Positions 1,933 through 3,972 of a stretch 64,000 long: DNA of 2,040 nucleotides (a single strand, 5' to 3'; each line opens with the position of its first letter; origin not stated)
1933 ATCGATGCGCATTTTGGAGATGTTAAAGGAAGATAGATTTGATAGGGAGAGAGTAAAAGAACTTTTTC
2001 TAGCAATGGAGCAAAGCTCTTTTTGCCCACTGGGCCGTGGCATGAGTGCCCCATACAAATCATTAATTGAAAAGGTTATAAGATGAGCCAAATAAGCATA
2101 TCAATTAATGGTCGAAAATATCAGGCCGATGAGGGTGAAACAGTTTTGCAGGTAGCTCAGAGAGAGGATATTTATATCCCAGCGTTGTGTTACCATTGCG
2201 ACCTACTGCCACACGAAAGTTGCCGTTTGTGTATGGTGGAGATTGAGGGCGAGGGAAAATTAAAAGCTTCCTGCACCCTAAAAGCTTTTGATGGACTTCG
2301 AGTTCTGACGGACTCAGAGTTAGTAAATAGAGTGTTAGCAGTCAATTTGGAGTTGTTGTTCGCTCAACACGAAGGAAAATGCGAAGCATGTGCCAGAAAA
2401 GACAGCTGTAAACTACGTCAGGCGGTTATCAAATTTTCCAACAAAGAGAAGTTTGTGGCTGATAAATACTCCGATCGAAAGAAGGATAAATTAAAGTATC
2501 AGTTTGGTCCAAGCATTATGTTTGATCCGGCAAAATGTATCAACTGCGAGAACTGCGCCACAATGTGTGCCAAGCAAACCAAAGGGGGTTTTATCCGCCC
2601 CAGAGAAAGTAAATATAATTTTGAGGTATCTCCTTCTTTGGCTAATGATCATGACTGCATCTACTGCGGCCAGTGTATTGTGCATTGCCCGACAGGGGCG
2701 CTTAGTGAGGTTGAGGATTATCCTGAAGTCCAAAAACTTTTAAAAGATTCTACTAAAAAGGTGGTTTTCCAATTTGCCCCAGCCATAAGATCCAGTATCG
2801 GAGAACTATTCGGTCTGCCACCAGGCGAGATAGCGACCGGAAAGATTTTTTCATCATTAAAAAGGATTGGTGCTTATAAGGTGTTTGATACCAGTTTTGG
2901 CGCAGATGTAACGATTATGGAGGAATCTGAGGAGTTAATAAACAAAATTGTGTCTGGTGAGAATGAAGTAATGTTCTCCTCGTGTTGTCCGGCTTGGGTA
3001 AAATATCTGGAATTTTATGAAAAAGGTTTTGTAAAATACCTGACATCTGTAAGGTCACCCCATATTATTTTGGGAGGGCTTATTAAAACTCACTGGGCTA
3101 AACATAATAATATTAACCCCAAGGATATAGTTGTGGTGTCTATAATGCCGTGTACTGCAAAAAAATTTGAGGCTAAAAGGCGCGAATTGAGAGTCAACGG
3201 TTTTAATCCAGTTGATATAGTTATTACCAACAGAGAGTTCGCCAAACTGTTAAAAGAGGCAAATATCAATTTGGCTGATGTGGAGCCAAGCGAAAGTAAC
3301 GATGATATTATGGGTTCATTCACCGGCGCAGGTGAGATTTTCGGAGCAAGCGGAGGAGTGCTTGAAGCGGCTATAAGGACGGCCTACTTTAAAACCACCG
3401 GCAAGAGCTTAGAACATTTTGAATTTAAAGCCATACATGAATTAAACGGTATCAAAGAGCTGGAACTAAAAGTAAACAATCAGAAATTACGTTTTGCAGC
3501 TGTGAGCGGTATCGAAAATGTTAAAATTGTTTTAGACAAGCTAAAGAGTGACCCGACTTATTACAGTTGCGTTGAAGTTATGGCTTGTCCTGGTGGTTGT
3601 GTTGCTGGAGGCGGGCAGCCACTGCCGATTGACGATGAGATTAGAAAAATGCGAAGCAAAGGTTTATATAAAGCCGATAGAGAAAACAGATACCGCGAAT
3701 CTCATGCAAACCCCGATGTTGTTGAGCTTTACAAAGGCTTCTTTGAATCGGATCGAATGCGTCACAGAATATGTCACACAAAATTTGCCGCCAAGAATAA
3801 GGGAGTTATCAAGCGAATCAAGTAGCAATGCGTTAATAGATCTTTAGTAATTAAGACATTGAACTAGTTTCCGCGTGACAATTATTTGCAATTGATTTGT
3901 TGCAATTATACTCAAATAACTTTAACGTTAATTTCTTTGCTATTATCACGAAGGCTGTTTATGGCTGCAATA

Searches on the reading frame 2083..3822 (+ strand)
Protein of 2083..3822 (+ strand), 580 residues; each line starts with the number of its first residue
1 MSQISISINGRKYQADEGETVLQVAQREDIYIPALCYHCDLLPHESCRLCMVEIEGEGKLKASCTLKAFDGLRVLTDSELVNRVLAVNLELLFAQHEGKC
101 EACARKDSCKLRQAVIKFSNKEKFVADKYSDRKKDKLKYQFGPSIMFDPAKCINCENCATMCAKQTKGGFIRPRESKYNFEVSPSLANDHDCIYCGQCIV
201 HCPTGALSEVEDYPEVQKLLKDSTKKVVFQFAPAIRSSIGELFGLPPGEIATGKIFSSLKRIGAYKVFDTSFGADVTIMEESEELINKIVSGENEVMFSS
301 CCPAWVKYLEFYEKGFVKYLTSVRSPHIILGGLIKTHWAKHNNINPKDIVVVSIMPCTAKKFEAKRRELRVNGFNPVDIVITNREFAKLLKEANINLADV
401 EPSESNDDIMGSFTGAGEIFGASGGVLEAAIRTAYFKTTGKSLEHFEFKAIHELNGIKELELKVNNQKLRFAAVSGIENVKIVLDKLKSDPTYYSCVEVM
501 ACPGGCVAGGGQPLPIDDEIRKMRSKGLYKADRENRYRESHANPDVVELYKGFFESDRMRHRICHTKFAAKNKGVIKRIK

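Call 26: search_protein_families(library=pfam, proteins=[window:2083-3822:+], max_evalue=0.001)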
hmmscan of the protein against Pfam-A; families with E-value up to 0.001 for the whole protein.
window:2083-3822:+ (580 aa): 9 families
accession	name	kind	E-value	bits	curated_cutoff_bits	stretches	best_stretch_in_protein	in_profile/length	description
PF02906.19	Fe_hyd_lg_C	-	1.6e-82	277.3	22.1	1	225-510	1-245/245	Iron only hydrogenase large subunit, C-terminal domain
PF13510.11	Fer2_4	-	2.4e-18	66.4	22.8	1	3-78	3-81/82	2Fe-2S iron-sulfur cluster binding domain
PF02256.22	Fe_hyd_SSU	-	5.6e-12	45.9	24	1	518-570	1-55/56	Iron hydrogenase small subunit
PF13237.11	Fer4_10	-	7.8e-07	29.4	25.5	1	145-203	2-53/53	4Fe-4S dicluster domain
PF00037.32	Fer4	-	5.2e-06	26.5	21.1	1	191-207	7-23/24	4Fe-4S binding domain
PF12838.12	Fer4_7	-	6.9e-06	26.9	27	1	151-206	1-52/52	4Fe-4S dicluster domain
PF13187.11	Fer4_9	-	2.8e-05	24.5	27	1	151-206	1-51/52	4Fe-4S dicluster domain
PF10588.14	NADH-G_4Fe-4S_3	-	0.00014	21.7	27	1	88-118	4-34/40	NADH-ubiquinone oxidoreductase-G iron-sulfur binding region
PF13484.11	Fer4_16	-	0.00098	20.3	30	1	192-221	2-31/66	4Fe-4S double cluster binding domain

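Call 27: search_protein_families(library=ncbifam, proteins=[window:2083-3822:+], max_evalue=0.001)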
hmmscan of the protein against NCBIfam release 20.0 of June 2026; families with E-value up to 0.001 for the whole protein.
window:2083-3822:+ (580 aa): 33 families (the best 25 are shown)
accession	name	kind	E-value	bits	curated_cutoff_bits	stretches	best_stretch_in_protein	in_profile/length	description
NF040763.1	FeFe_hydrog_A6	exception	1.6e-191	637.6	765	1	4-570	1-570/571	NADH-dependent [FeFe] hydrogenase, group A6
NF040762.1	Hydr_FeFe_Clost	exception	5.8e-154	513.8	900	1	5-568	2-571/572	ferredoxin hydrogenase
TIGR02512.1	FeFe_hydrog_A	subfamily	1.2e-129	432.5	405.95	1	144-513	1-373/375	[FeFe] hydrogenase, group A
TIGR04105.1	FeFe_hydrog_B1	subfamily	5.7e-52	176.9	450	2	146-467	138-436/462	monomeric [FeFe] hydrogenase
NF005745.0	PRK07569.1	equivalog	1.7e-33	115.9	333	1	2-209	2-209/238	bidirectional hydrogenase complex protein HoxU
NF006305.0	PRK08493.1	equivalog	5.3e-33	114.1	591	1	4-164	2-155/819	NADH-quinone oxidoreductase subunit G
TIGR01973.1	NuoG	equivalog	3e-25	89.1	470.05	1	6-208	1-199/606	NADH-quinone oxidoreductase subunit NuoG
NF005895.0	PRK07860.1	equivalog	9.8e-23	80.1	802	1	3-209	17-222/811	NADH-quinone oxidoreductase subunit G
NF009454.0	PRK12814.1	equivalog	5.1e-20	71.4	916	1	1-102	1-102/657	putative NADPH-dependent glutamate synthase small subunit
NF004537.0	PRK05888.1-3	equivalog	2.5e-09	36.9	163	1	191-255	114-173/204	NADH-quinone oxidoreductase subunit NuoI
TIGR02912.1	sulfite_red_C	equivalog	6.6e-08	31.9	324.1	1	146-212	165-223/314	sulfite reductase subunit C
NF040612.1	F420_dehyd_FpoI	exception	1.6e-07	31.2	180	1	123-213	16-105/135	F420H2 dehydrogenase subunit FpoI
NF004546.0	PRK05888.3-3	equivalog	2.3e-07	30.4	260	1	132-222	46-139/196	NADH-quinone oxidoreductase subunit NuoI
TIGR01971.1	NuoI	subfamily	4.9e-07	29.4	113.05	1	136-217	24-108/121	NADH-quinone oxidoreductase, chain I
TIGR04395.1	cutC_activ_rSAM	equivalog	9.6e-07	28.4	360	1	144-221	48-117/309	choline TMA-lyase-activating enzyme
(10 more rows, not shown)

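Call 51: search_solved_structures(query=window:2083-3822:+, max_evalue=1e-50, show_alignments=3)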
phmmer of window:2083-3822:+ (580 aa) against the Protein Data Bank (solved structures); distinct sequences matched with E-value up to 1e-50: 43.
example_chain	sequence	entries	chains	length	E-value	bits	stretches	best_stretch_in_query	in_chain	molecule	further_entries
7q4v_A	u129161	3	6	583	7.4e-137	460.4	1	1-573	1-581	Iron hydrogenase HydA1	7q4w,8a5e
8a6t_A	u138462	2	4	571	1.8e-133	449.2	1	1-573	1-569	Electron bifurcating hydrogenase subunit HydA1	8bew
7qhf_A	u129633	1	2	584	1e-121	410.3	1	5-569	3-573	Iron hydrogenase 1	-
4xdd_A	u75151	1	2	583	1.4e-121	410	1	5-569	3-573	Iron hydrogenase 1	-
4xdc_A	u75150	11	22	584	1.4e-121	409.9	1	5-569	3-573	Iron hydrogenase 1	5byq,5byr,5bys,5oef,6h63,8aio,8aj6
8cjy_A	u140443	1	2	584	1.7e-121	409.6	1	5-569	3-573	Iron hydrogenase 1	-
6gm4_A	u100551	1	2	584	1.9e-121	409.5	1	5-569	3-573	Iron hydrogenase 1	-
9rj9_A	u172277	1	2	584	2.4e-121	409.2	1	5-569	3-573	Iron hydrogenase 1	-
1c4a_A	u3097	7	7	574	2.9e-121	408.9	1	5-568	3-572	PROTEIN (FE-ONLY HYDROGENASE) | PROTEIN (PERIPLASMIC HYDROGENASE 1) | Iron hydrogenase 1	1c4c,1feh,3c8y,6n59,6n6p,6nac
6gm0_A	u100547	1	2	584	3.1e-121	408.8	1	5-569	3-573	Iron hydrogenase 1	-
6gm8_A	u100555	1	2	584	3.1e-121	408.8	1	5-569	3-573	Iron hydrogenase 1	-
6yf4_A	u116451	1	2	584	3.3e-121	408.7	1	5-569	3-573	Iron hydrogenase 1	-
6gm2_A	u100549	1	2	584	3.3e-121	408.7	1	5-569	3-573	Iron hydrogenase 1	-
6gm3_A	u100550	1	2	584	3.7e-121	408.5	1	5-569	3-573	Iron hydrogenase 1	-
6gm1_A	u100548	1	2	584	8.5e-121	407.3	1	5-569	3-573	Iron hydrogenase 1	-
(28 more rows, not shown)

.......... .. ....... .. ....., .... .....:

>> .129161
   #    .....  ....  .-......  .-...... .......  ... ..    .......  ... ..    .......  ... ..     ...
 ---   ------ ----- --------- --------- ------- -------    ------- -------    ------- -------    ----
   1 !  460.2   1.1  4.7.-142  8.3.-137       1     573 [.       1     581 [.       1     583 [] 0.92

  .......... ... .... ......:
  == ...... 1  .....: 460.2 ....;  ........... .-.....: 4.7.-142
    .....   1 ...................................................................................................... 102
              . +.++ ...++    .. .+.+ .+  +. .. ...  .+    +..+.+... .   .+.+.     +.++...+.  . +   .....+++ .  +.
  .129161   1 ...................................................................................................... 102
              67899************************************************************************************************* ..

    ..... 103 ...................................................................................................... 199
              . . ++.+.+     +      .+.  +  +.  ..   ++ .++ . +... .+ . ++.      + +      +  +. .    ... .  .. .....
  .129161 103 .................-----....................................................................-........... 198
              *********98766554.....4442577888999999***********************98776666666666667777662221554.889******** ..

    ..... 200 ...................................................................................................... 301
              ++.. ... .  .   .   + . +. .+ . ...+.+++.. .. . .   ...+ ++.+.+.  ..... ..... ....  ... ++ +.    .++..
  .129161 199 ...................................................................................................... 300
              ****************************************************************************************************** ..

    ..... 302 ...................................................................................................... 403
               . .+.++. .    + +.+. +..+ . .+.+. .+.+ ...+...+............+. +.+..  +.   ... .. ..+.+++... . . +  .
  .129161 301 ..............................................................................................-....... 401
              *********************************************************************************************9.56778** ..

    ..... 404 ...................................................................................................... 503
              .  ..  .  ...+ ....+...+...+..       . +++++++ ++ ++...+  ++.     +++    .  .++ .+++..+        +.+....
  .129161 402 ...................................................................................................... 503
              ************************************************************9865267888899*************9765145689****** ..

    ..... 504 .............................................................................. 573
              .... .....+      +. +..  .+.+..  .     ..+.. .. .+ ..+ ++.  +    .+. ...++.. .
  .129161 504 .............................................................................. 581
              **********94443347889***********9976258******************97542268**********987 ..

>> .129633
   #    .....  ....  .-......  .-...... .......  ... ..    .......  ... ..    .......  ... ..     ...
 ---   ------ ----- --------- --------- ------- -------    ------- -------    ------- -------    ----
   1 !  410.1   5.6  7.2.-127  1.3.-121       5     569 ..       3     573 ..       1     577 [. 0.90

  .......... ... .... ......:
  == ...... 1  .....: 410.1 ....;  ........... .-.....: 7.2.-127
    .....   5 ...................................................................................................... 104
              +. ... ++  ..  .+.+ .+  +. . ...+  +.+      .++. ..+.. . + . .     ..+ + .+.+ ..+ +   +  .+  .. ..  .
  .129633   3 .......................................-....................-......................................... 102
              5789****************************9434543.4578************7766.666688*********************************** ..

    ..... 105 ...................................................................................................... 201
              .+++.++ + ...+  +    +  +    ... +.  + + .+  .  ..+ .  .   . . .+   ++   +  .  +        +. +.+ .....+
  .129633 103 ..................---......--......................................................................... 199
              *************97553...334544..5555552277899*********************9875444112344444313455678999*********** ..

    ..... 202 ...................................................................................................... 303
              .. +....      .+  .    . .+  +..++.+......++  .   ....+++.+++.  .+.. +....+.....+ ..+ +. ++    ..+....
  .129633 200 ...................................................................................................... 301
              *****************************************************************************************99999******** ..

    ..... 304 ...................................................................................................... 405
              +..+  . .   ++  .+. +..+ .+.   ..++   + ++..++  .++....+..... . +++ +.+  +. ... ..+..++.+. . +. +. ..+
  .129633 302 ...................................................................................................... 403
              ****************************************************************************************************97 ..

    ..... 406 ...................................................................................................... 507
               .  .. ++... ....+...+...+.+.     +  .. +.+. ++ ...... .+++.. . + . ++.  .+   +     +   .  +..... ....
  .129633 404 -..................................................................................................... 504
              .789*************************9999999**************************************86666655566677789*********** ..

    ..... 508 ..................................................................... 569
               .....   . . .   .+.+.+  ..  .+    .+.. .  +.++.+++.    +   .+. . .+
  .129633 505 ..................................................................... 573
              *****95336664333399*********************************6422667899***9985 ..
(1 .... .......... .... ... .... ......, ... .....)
